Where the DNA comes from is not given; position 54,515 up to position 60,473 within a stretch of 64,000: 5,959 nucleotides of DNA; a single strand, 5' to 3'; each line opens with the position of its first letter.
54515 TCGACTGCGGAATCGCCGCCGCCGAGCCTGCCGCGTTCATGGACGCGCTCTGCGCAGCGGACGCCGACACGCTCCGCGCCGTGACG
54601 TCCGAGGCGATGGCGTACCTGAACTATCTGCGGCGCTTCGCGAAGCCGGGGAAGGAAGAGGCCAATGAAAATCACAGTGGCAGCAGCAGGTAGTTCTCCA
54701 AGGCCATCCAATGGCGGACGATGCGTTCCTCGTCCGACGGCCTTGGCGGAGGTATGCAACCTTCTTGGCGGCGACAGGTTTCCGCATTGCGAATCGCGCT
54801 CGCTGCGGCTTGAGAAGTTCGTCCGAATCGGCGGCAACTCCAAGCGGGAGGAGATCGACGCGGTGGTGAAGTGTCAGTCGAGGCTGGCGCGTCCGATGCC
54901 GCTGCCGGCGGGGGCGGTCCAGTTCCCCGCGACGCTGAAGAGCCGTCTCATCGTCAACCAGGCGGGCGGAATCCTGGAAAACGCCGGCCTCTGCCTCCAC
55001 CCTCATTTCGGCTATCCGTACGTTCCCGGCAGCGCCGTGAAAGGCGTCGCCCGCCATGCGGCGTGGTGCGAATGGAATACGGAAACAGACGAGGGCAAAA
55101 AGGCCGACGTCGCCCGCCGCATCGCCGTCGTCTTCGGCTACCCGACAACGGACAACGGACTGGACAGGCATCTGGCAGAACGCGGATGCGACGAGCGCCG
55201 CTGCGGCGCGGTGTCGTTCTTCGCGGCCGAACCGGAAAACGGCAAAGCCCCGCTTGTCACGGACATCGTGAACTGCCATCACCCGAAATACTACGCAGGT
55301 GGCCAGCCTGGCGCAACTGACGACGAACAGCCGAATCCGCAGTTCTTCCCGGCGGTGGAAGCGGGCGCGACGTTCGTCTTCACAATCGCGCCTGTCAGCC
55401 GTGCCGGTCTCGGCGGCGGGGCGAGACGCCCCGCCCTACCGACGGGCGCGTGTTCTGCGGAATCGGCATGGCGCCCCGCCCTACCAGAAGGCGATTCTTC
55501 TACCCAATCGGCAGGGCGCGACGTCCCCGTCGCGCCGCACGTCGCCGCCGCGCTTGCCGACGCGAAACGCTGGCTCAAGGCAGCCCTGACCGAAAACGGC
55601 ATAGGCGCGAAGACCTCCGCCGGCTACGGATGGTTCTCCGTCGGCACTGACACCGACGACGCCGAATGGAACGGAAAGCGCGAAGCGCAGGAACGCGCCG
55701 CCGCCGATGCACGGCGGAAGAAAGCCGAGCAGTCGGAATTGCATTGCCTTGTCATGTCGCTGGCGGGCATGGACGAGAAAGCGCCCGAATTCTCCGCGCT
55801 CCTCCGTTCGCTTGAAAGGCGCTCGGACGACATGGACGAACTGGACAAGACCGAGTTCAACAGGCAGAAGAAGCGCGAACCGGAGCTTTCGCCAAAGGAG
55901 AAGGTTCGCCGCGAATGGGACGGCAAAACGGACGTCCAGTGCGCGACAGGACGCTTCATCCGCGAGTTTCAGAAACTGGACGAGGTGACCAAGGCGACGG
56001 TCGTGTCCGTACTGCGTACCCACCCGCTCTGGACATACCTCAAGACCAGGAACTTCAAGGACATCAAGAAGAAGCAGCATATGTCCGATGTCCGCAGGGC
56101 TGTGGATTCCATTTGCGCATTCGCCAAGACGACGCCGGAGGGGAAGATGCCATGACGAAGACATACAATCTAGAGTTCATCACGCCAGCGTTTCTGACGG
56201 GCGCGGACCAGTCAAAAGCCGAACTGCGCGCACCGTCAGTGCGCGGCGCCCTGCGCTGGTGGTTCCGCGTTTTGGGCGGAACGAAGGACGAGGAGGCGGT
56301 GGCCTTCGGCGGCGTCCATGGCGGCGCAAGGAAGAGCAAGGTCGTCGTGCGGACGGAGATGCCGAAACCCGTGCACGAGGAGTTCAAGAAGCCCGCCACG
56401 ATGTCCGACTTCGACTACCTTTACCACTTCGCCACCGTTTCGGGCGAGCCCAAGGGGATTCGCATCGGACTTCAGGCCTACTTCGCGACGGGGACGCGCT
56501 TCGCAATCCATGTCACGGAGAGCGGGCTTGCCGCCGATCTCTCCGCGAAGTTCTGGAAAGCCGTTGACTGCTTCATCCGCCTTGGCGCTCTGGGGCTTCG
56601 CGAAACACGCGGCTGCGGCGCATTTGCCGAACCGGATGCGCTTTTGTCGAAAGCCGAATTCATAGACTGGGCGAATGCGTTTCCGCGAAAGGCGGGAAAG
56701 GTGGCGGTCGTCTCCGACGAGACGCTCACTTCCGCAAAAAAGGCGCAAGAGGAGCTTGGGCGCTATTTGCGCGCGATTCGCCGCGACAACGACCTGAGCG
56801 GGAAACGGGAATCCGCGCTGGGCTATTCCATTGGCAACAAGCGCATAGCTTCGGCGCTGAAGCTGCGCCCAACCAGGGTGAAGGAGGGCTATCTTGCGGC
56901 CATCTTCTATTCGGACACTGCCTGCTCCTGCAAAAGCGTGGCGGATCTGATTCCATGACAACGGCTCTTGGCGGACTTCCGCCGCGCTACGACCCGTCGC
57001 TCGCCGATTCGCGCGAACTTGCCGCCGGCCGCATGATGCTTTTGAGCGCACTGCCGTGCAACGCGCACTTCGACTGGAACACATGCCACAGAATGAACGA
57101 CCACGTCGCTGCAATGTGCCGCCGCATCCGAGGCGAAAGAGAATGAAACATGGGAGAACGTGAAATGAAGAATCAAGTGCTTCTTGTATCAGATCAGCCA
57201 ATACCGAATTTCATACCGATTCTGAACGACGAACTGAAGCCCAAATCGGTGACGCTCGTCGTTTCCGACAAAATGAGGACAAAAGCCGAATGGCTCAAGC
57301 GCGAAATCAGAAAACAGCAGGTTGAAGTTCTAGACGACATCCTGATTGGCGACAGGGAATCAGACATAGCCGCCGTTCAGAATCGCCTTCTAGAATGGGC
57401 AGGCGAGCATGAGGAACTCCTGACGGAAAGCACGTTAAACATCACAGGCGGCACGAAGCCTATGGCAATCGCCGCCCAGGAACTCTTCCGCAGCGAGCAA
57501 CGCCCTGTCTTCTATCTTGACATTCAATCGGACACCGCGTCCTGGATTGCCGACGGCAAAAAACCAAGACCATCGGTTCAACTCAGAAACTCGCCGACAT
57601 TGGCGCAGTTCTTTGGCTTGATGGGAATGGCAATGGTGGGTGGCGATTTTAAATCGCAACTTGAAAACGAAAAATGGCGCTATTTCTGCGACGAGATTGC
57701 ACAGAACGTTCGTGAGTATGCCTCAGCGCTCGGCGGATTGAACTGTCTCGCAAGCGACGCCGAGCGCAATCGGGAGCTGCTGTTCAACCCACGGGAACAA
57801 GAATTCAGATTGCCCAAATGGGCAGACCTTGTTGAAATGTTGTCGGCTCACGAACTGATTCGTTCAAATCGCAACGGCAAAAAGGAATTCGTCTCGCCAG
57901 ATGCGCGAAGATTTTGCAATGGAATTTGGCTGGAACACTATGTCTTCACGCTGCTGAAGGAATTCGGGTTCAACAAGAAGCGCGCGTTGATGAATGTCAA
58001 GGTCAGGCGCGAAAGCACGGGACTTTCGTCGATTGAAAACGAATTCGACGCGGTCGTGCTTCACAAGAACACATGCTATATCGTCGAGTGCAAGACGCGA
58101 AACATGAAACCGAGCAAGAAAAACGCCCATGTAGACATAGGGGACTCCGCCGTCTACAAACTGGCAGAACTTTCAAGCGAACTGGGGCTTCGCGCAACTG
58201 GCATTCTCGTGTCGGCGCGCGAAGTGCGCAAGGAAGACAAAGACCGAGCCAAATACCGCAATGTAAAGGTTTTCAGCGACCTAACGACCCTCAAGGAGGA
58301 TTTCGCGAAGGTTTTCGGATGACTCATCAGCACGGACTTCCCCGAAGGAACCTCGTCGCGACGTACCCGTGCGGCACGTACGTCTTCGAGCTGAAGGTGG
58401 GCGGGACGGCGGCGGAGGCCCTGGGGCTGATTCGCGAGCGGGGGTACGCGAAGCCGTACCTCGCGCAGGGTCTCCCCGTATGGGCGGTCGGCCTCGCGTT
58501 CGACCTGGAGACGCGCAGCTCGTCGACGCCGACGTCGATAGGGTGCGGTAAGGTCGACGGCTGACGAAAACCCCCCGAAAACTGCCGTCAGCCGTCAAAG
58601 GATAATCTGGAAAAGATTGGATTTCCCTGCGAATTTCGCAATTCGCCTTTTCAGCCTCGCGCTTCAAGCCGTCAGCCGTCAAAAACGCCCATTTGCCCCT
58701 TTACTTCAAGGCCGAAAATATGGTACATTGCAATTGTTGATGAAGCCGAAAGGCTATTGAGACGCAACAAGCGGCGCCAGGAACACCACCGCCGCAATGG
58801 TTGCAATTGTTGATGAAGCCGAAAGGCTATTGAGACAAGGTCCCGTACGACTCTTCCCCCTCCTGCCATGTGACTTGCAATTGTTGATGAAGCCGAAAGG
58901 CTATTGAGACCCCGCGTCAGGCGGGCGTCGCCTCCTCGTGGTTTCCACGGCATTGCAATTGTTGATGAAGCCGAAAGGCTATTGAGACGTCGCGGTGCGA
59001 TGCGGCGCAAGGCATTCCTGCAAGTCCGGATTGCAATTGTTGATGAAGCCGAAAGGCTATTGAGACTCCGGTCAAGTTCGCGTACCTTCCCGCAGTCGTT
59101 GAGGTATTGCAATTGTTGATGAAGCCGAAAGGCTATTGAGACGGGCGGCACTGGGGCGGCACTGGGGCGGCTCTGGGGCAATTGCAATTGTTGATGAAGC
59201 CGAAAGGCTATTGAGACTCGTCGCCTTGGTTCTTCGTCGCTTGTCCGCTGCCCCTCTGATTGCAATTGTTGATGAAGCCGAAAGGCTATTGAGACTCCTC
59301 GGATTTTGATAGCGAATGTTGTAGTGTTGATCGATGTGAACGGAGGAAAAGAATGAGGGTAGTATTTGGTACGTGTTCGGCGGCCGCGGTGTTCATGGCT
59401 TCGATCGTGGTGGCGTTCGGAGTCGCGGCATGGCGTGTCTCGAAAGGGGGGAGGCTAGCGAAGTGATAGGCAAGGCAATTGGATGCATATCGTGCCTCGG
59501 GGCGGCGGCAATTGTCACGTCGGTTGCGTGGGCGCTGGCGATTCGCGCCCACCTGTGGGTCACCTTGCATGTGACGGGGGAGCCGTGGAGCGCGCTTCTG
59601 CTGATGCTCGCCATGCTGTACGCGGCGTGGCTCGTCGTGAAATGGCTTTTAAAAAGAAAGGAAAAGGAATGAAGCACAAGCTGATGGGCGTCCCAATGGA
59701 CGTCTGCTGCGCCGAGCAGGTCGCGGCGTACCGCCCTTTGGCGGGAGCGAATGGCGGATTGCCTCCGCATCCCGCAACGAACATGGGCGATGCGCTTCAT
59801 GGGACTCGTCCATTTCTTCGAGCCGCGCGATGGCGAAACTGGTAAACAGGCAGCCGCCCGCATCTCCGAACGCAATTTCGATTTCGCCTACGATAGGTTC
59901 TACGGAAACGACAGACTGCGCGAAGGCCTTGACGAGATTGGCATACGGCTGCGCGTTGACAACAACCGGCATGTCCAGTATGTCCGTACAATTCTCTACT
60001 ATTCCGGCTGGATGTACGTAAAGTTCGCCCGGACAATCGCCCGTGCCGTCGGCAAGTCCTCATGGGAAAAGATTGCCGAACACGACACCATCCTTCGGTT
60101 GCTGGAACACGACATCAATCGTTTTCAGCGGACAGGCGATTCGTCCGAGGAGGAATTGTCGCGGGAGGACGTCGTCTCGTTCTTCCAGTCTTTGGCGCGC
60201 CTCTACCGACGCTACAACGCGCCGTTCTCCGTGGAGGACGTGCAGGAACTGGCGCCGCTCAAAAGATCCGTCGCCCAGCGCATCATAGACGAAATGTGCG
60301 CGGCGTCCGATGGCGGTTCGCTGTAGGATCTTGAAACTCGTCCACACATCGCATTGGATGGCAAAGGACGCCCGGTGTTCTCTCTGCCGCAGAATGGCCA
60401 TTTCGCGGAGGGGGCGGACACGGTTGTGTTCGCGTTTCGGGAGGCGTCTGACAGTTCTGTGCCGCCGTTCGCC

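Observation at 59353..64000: Uncharacterised, translationally coupled operon behind the CRISPR array, ending in a DEAH helicase: candidate new (or Druantia/DISARM-related) defence module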

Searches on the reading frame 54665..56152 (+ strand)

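Call 32: search_protein_families(library=padloc, proteins=[window:54665-56152:+], max_evalue=0.00001)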
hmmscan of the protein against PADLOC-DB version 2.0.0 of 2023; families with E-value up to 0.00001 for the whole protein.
window:54665-56152:+ (496 aa): 11 families
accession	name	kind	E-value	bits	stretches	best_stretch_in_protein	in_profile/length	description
PDLC00987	Cmr6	-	6e-30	102.8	1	83-324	30-212/213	Cmr6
PDLC01452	Cmr6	-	7.6e-30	102.7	1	86-326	68-226/228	"CAS-III-B,CAS-III-C; effector_G7"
PDLC00989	Cmr6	-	2.4e-29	100.9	1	87-327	80-262/264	Cmr6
PDLC01274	Cmr6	-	6.1e-28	96.2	1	87-324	29-187/188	"CAS-III-B,CAS-III-C; effector_G7"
PDLC00988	Cmr6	-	8.1e-10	36.9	0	302-341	202-241/252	Cmr6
PDLC01613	Csm3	-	6.5e-07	28.4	1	54-324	9-176/177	"CAS-III-A,CAS-III-D; effector_G7"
PDLC01339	Csm3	-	1.4e-06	27.4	0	110-322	11-163/163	"CAS-III-A,CAS-III-D; effector_G7"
PDLC01535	Cmr6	-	1.4e-06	26.4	0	301-325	161-184/185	"CAS-III-B,CAS-III-C; effector_G7"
PDLC01015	Csm3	-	2.1e-06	27.1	0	109-322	19-178/178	Csm3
PDLC01017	Csm3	-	5.3e-06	24.3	0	111-161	41-73/257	Csm3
PDLC01442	Csm3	-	8.6e-06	23.7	0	112-145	39-72/208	"CAS-III-A,CAS-III-D; effector_G7"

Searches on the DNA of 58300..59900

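Call 119: search_rna_families(source=window, start=58300, end=59900, threshold=evalue, max_evalue=0.1)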
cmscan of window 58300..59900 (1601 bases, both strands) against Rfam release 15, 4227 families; matches with E-value up to 0.1: 0.
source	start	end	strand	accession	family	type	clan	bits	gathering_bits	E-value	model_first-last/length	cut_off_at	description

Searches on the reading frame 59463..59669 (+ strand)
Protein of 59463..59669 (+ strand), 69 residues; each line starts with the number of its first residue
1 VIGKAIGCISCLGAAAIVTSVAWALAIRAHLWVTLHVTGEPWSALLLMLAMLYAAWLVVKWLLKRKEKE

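Call 5: search_protein_families(library=padloc, proteins=[window:59463-59669:+], max_evalue=0.1)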
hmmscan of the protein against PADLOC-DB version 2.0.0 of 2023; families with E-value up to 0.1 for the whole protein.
window:59463-59669:+ (69 aa): 0 families

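Call 6: search_protein_families(library=pfam, proteins=[window:59463-59669:+], max_evalue=0.1)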
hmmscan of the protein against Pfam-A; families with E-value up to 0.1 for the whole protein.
window:59463-59669:+ (69 aa): 1 family
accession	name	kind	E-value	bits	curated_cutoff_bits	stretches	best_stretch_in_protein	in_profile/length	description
PF07332.16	Phage_holin_3_6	-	0.027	15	28.4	1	3-68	34-96/116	Putative Actinobacterial Holin-X, holin superfamily III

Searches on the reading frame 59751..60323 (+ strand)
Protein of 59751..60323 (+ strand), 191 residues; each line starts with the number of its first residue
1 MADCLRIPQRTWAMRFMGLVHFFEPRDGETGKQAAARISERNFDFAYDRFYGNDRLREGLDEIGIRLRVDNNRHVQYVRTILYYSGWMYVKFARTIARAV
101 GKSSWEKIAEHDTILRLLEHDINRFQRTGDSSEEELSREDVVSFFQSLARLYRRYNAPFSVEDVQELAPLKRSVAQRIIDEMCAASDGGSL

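Call 5: search_protein_families(library=padloc, proteins=[window:59751-60323:+], max_evalue=0.1)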
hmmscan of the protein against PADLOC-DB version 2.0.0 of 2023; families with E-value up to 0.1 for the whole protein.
window:59751-60323:+ (191 aa): 0 families

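Call 6: search_protein_families(library=pfam, proteins=[window:59751-60323:+], max_evalue=0.1)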
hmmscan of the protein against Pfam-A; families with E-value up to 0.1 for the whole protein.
window:59751-60323:+ (191 aa): 0 families

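Call 44: find_encoding_contigs(protein=window:59751-60323:+, flank=10000, max_places=4)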
Protein window:59751-60323:+ (191 aa): 1 contig read that carries it; 1 place shown.
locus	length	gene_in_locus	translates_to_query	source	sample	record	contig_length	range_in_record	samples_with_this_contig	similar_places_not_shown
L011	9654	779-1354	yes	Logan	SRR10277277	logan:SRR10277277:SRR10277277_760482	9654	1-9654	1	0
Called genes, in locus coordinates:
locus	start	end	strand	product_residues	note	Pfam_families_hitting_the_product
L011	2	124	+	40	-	?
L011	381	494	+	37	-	-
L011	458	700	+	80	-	-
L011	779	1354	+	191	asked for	-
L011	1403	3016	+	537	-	-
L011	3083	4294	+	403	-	-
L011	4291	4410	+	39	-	-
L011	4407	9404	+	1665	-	PF00270:DEAD, PF04851:ResIII (weak), PF00271:Helicase_C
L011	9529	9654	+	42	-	?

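Call 61: search_protein_families(library=padloc, proteins=[L011:4407-9401:+], max_evalue=0.01)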
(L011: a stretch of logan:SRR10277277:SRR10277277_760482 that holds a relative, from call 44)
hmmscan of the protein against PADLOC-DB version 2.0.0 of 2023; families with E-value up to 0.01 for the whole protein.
L011:4407-9401:+ (1665 aa): 42 families (the best 25 are shown)
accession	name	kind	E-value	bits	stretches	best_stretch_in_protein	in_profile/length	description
PDLC00037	DruE3|DruE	-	5.9e-112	373.7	3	11-296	47-351/2055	SNF2 family N-terminal domain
PDLC00035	DruE3|DruE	-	5.2e-96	320.7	3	8-262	45-324/1460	SNF2 family N-terminal domain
PDLC00013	DruE1|DruE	-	6.8e-94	313.9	4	1000-1401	1079-1420/1776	SNF2 family N-terminal domain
PDLC00036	DruE3|DruE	-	4e-81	270.8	2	13-259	43-307/2023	SNF2 family N-terminal domain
PDLC00015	DruE2|DruE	-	5.2e-71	237.9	4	999-1057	1166-1224/1887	SNF2 family N-terminal domain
PDLC00051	DruE4|DruE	-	1.7e-67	226.1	4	998-1057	1119-1178/1829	SNF2 family N-terminal domain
PDLC00014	DruE2|DruE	-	2.1e-65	219.1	5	998-1057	1194-1253/1928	SNF2 family N-terminal domain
PDLC03960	SngC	-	1.3e-28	98.2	2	60-247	24-198/720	-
PDLC02503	BrxHI|BrxHII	-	6e-28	95.5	2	59-241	23-196/698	BrxHI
PDLC02896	DpdJ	-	1.1e-20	71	3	51-134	161-242/1487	DpdJ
PDLC02501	BrxHI|BrxHII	-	1e-15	55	2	75-242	39-198/925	BrxHI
PDLC02569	DrmA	-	2e-15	53.7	2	989-1056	814-880/1095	DrmA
PDLC02893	DpdJ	-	2.3e-12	43.7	2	75-132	184-239/876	DpdJ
PDLC02570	DrmA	-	1.7e-11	41.2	1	976-1051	555-629/851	DrmA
PDLC02897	DpdJ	-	2e-11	40.4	2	33-219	76-269/1570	DpdJ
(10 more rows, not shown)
